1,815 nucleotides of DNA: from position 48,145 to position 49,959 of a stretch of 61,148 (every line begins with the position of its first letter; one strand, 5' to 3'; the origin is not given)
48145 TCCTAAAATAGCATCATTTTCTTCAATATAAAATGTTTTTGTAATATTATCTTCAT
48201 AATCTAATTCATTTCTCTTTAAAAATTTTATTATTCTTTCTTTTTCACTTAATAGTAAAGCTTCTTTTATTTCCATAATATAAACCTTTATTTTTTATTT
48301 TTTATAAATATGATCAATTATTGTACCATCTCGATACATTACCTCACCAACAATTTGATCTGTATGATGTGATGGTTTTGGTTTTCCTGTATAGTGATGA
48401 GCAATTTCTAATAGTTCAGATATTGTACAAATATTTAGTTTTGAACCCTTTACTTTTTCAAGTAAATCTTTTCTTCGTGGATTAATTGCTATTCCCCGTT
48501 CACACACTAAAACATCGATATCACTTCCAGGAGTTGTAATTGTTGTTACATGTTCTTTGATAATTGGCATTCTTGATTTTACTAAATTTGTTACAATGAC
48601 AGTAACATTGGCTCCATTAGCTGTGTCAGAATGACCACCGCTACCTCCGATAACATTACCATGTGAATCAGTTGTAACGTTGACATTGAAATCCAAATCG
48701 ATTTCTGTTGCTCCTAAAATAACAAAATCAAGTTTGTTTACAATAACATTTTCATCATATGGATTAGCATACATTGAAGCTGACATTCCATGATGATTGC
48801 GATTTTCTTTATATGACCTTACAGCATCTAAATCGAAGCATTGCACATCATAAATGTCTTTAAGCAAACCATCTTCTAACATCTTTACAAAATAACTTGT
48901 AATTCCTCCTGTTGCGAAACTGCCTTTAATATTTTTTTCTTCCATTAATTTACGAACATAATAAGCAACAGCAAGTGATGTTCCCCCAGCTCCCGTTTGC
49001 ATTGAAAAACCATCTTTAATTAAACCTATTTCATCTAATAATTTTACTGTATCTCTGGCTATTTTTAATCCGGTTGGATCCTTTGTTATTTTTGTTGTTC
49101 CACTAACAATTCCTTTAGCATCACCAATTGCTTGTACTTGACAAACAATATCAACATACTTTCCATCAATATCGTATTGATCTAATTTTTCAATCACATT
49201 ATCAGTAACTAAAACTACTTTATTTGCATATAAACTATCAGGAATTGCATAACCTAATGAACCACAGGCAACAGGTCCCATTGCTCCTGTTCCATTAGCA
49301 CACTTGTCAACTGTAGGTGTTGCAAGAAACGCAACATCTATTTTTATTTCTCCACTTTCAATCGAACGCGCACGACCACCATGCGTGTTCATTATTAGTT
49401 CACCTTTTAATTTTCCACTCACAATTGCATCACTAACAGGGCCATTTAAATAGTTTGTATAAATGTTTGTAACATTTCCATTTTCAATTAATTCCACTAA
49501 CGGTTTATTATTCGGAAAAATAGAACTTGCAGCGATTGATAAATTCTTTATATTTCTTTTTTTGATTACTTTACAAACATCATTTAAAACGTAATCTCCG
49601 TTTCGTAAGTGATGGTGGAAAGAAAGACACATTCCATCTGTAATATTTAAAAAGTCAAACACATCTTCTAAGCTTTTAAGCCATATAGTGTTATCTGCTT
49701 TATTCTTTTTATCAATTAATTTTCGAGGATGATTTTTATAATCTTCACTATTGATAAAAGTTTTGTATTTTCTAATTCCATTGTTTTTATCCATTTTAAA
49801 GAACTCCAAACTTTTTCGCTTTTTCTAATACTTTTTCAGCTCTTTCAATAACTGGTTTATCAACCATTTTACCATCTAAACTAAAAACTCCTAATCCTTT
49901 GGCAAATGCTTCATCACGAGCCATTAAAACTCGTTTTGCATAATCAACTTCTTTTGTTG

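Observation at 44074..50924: Citrate-lyase-type operon fused to a two-subunit class I Fe-S hydro-lyase and a PduO-type B12 adenosyltransferase: possible citramalate lyase/mesaconase module of the methylaspartate pathway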

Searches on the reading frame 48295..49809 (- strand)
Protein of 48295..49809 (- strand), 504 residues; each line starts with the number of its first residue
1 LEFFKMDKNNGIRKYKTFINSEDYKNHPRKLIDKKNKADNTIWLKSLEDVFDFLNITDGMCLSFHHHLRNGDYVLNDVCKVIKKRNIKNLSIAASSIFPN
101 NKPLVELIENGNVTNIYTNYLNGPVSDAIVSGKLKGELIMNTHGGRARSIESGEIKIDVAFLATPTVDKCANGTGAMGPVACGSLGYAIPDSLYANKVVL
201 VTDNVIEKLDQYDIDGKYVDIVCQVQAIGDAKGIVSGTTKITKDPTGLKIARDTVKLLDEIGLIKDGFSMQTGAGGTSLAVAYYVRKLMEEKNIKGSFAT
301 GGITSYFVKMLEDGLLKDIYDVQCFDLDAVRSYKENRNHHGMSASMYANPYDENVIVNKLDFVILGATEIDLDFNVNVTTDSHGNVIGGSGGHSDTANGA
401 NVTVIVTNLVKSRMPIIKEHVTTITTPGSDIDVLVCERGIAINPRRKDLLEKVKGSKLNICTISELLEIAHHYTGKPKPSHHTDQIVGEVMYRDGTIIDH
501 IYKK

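Call 4: search_protein_families(library=pfam, proteins=[window:48295-49809:-])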
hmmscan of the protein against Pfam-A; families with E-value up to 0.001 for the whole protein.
window:48295-49809:- (504 aa): 2 families
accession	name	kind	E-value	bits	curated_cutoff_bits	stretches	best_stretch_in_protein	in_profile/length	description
PF04223.18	CitF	-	2.3e-149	498.8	27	1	45-502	6-464/466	Citrate lyase, alpha subunit (CitF)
PF13336.12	AcetylCoA_hyd_C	-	0.00012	22.5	23.7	1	342-441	17-124/154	Acetyl-CoA hydrolase/transferase C-terminal domain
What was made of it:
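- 48295..49794 (-): citF-like alpha subunit; proposed acetyl-ACP:citramalate ACP-transferase. Pfam CitF 499 bits (call 4).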

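Call 5: search_protein_families(library=ncbifam, proteins=[window:48295-49809:-])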
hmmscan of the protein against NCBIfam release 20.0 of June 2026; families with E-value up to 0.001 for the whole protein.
window:48295-49809:- (504 aa): 2 families
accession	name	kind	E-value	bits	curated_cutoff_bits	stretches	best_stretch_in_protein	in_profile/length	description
TIGR01584.1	citF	equivalog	1.2e-162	542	501.45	1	38-503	22-489/492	citrate lyase subunit alpha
NF053853.1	ScActCoATferScpC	equivalog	0.00067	18.5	500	0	363-441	351-432/493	succinyl-CoA:acetate CoA-transferase ScpC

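Call 7: find_encoding_contigs(protein=window:48295-49809:-, flank=10000, max_places=6)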
Protein window:48295-49809:- (504 aa): no gene with exactly this product is on record in the collection.
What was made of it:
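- Tried and rejected: Exact look-up of CitF using the TTG start failed because the called start is different (call 7).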

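Call 22: search_protein_families(library=ncbifam, proteins=[window:48295-49809:-], max_evalue=1e-20)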
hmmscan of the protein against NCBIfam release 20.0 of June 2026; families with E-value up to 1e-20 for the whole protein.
window:48295-49809:- (504 aa): 1 family
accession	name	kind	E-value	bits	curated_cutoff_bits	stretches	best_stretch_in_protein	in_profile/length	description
TIGR01584.1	citF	equivalog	1.2e-162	542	501.45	1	38-503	22-489/492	citrate lyase subunit alpha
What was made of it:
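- True CitE and CitF score far higher (call 22).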

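Call 66: search_solved_structures(query=window:48295-49794:-, max_evalue=0.00001)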
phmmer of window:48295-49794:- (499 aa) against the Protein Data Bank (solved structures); distinct sequences matched with E-value up to 0.00001: 2.
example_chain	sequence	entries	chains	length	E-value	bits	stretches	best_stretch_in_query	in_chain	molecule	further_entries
2hj0_A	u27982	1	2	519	4.1e-119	401.8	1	17-496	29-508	Putative citrate lyase, alfa subunit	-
1xr4_A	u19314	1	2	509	1.2e-116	393.6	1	40-496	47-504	putative citrate lyase alpha chain/citrate-ACP transferase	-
